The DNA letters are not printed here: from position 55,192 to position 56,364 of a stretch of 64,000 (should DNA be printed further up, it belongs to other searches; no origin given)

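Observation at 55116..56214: Ferredoxin-like ORF plus condensed AOR-like (aldehyde:ferredoxin oxidoreductase) ORF translationally coupled inside the gap-pgk-tpi operon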

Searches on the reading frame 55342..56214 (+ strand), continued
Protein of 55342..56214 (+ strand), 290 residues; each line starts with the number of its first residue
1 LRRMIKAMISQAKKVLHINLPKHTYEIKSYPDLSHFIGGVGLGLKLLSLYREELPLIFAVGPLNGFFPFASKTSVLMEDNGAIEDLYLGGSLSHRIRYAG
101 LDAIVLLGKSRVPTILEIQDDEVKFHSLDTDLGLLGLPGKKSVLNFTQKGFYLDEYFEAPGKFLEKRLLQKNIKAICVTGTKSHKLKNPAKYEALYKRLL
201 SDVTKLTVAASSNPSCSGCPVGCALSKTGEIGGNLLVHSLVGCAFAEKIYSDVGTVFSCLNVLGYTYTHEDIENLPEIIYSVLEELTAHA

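Call 37: search_solved_structures(query=P0194, max_evalue=0.001, show_alignments=2)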
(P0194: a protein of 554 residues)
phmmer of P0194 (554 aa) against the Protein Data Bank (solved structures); distinct sequences matched with E-value up to 0.001: 9.
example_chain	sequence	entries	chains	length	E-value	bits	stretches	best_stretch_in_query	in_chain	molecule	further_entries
1aor_A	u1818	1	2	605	8.4e-36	127.2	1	11-344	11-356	ALDEHYDE FERREDOXIN OXIDOREDUCTASE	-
1b25_A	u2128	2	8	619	5.1e-26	94.9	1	8-406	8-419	PROTEIN (FORMALDEHYDE FERREDOXIN OXIDOREDUCTASE) | FORMALDEHYDE FERREDOXIN OXIDOREDUCTASE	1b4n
9q1t_A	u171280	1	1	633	1.7e-24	89.8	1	12-398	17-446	Tungsten-dependent aldehyde oxidoreductase WOR83 from Haloferax volcanii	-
9mqx_D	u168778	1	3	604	4.6e-22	81.8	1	55-544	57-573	Aldehyde:ferredoxin oxidoreductase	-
8c0z_A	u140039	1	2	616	2e-17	66.5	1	41-533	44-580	Aldehyde:ferredoxin oxidoreductase,tungsten-containing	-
6x6u_A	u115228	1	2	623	2.3e-17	66.3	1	8-345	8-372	Formaldehyde:ferredoxin oxidoreductase wor5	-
6x1o_A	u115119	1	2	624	2.3e-17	66.3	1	8-345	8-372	Formaldehyde:ferredoxin oxidoreductase wor5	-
4z3w_A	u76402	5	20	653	1.7e-14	56.9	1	5-206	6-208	Benzoyl-CoA reductase, putative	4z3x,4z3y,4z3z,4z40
9g7j_A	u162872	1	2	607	4.9e-14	55.4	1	38-343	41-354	Aldehyde ferredoxin oxidoreductase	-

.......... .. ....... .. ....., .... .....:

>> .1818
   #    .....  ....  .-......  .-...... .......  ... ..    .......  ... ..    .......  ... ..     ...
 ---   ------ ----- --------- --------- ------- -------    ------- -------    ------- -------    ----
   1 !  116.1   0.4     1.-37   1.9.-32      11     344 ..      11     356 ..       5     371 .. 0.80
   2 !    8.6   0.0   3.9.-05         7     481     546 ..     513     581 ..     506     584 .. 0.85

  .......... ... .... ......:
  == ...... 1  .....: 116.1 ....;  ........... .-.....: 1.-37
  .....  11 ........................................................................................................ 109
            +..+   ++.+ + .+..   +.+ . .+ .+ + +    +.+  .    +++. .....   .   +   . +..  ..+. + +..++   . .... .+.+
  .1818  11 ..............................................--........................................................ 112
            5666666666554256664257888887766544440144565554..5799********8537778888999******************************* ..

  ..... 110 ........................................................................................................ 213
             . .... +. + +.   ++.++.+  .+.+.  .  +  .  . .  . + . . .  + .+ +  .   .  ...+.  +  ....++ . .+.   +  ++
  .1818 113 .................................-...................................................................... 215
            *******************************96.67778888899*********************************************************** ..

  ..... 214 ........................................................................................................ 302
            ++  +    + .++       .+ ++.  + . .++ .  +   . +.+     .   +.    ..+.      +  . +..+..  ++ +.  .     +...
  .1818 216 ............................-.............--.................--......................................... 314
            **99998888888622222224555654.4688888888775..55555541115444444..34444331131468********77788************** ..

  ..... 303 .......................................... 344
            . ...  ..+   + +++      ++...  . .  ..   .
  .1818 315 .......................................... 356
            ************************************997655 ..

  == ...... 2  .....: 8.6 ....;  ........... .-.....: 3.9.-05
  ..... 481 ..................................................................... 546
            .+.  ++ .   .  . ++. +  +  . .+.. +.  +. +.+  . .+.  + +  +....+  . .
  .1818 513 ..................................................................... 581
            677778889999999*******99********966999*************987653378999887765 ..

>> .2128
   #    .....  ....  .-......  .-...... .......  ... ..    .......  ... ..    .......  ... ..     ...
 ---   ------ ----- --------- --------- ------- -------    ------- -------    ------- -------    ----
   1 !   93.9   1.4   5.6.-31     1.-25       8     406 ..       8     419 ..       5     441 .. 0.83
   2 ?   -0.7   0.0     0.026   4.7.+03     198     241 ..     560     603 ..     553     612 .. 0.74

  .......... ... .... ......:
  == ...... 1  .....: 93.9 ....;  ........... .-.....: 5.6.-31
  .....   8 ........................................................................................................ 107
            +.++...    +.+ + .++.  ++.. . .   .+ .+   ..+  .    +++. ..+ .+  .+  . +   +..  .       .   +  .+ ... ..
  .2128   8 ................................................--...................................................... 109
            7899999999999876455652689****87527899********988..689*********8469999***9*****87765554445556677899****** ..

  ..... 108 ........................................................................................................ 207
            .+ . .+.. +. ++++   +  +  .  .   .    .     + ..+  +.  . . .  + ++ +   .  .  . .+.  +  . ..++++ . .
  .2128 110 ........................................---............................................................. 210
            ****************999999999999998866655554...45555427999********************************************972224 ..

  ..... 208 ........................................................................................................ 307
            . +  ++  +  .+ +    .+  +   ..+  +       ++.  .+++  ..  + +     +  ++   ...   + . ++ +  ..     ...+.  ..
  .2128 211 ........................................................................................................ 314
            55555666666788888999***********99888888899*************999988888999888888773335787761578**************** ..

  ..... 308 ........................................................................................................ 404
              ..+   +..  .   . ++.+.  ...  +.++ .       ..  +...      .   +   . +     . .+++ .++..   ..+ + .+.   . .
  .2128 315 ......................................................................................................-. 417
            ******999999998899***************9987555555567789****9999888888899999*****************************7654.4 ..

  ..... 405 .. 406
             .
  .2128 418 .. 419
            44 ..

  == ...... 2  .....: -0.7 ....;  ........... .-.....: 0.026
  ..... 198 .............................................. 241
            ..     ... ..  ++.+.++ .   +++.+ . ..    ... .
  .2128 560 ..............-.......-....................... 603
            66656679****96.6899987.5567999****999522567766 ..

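Call 41: search_solved_structures(query=P0214, max_evalue=1e-10, show_alignments=5)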
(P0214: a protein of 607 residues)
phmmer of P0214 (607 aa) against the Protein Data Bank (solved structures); distinct sequences matched with E-value up to 1e-10: 9.
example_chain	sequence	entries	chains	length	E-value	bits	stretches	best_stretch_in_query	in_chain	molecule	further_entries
1aor_A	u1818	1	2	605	1.8e-70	241.1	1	6-583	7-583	ALDEHYDE FERREDOXIN OXIDOREDUCTASE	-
9mqx_D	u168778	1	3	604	4.1e-67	230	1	5-593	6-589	Aldehyde:ferredoxin oxidoreductase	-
8c0z_A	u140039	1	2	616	1.2e-58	202.1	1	5-565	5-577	Aldehyde:ferredoxin oxidoreductase,tungsten-containing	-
1b25_A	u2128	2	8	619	1.5e-58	201.7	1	6-439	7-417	PROTEIN (FORMALDEHYDE FERREDOXIN OXIDOREDUCTASE) | FORMALDEHYDE FERREDOXIN OXIDOREDUCTASE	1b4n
9g7j_A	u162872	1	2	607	5.3e-53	183.4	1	6-588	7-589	Aldehyde ferredoxin oxidoreductase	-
9q1t_A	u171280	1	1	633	5.4e-49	170.2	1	21-564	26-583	Tungsten-dependent aldehyde oxidoreductase WOR83 from Haloferax volcanii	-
6x6u_A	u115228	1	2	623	4.5e-37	130.8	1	7-420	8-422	Formaldehyde:ferredoxin oxidoreductase wor5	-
6x1o_A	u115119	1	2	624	4.5e-37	130.8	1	7-420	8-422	Formaldehyde:ferredoxin oxidoreductase wor5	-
4z3w_A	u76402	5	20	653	6.1e-30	107.3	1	8-423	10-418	Benzoyl-CoA reductase, putative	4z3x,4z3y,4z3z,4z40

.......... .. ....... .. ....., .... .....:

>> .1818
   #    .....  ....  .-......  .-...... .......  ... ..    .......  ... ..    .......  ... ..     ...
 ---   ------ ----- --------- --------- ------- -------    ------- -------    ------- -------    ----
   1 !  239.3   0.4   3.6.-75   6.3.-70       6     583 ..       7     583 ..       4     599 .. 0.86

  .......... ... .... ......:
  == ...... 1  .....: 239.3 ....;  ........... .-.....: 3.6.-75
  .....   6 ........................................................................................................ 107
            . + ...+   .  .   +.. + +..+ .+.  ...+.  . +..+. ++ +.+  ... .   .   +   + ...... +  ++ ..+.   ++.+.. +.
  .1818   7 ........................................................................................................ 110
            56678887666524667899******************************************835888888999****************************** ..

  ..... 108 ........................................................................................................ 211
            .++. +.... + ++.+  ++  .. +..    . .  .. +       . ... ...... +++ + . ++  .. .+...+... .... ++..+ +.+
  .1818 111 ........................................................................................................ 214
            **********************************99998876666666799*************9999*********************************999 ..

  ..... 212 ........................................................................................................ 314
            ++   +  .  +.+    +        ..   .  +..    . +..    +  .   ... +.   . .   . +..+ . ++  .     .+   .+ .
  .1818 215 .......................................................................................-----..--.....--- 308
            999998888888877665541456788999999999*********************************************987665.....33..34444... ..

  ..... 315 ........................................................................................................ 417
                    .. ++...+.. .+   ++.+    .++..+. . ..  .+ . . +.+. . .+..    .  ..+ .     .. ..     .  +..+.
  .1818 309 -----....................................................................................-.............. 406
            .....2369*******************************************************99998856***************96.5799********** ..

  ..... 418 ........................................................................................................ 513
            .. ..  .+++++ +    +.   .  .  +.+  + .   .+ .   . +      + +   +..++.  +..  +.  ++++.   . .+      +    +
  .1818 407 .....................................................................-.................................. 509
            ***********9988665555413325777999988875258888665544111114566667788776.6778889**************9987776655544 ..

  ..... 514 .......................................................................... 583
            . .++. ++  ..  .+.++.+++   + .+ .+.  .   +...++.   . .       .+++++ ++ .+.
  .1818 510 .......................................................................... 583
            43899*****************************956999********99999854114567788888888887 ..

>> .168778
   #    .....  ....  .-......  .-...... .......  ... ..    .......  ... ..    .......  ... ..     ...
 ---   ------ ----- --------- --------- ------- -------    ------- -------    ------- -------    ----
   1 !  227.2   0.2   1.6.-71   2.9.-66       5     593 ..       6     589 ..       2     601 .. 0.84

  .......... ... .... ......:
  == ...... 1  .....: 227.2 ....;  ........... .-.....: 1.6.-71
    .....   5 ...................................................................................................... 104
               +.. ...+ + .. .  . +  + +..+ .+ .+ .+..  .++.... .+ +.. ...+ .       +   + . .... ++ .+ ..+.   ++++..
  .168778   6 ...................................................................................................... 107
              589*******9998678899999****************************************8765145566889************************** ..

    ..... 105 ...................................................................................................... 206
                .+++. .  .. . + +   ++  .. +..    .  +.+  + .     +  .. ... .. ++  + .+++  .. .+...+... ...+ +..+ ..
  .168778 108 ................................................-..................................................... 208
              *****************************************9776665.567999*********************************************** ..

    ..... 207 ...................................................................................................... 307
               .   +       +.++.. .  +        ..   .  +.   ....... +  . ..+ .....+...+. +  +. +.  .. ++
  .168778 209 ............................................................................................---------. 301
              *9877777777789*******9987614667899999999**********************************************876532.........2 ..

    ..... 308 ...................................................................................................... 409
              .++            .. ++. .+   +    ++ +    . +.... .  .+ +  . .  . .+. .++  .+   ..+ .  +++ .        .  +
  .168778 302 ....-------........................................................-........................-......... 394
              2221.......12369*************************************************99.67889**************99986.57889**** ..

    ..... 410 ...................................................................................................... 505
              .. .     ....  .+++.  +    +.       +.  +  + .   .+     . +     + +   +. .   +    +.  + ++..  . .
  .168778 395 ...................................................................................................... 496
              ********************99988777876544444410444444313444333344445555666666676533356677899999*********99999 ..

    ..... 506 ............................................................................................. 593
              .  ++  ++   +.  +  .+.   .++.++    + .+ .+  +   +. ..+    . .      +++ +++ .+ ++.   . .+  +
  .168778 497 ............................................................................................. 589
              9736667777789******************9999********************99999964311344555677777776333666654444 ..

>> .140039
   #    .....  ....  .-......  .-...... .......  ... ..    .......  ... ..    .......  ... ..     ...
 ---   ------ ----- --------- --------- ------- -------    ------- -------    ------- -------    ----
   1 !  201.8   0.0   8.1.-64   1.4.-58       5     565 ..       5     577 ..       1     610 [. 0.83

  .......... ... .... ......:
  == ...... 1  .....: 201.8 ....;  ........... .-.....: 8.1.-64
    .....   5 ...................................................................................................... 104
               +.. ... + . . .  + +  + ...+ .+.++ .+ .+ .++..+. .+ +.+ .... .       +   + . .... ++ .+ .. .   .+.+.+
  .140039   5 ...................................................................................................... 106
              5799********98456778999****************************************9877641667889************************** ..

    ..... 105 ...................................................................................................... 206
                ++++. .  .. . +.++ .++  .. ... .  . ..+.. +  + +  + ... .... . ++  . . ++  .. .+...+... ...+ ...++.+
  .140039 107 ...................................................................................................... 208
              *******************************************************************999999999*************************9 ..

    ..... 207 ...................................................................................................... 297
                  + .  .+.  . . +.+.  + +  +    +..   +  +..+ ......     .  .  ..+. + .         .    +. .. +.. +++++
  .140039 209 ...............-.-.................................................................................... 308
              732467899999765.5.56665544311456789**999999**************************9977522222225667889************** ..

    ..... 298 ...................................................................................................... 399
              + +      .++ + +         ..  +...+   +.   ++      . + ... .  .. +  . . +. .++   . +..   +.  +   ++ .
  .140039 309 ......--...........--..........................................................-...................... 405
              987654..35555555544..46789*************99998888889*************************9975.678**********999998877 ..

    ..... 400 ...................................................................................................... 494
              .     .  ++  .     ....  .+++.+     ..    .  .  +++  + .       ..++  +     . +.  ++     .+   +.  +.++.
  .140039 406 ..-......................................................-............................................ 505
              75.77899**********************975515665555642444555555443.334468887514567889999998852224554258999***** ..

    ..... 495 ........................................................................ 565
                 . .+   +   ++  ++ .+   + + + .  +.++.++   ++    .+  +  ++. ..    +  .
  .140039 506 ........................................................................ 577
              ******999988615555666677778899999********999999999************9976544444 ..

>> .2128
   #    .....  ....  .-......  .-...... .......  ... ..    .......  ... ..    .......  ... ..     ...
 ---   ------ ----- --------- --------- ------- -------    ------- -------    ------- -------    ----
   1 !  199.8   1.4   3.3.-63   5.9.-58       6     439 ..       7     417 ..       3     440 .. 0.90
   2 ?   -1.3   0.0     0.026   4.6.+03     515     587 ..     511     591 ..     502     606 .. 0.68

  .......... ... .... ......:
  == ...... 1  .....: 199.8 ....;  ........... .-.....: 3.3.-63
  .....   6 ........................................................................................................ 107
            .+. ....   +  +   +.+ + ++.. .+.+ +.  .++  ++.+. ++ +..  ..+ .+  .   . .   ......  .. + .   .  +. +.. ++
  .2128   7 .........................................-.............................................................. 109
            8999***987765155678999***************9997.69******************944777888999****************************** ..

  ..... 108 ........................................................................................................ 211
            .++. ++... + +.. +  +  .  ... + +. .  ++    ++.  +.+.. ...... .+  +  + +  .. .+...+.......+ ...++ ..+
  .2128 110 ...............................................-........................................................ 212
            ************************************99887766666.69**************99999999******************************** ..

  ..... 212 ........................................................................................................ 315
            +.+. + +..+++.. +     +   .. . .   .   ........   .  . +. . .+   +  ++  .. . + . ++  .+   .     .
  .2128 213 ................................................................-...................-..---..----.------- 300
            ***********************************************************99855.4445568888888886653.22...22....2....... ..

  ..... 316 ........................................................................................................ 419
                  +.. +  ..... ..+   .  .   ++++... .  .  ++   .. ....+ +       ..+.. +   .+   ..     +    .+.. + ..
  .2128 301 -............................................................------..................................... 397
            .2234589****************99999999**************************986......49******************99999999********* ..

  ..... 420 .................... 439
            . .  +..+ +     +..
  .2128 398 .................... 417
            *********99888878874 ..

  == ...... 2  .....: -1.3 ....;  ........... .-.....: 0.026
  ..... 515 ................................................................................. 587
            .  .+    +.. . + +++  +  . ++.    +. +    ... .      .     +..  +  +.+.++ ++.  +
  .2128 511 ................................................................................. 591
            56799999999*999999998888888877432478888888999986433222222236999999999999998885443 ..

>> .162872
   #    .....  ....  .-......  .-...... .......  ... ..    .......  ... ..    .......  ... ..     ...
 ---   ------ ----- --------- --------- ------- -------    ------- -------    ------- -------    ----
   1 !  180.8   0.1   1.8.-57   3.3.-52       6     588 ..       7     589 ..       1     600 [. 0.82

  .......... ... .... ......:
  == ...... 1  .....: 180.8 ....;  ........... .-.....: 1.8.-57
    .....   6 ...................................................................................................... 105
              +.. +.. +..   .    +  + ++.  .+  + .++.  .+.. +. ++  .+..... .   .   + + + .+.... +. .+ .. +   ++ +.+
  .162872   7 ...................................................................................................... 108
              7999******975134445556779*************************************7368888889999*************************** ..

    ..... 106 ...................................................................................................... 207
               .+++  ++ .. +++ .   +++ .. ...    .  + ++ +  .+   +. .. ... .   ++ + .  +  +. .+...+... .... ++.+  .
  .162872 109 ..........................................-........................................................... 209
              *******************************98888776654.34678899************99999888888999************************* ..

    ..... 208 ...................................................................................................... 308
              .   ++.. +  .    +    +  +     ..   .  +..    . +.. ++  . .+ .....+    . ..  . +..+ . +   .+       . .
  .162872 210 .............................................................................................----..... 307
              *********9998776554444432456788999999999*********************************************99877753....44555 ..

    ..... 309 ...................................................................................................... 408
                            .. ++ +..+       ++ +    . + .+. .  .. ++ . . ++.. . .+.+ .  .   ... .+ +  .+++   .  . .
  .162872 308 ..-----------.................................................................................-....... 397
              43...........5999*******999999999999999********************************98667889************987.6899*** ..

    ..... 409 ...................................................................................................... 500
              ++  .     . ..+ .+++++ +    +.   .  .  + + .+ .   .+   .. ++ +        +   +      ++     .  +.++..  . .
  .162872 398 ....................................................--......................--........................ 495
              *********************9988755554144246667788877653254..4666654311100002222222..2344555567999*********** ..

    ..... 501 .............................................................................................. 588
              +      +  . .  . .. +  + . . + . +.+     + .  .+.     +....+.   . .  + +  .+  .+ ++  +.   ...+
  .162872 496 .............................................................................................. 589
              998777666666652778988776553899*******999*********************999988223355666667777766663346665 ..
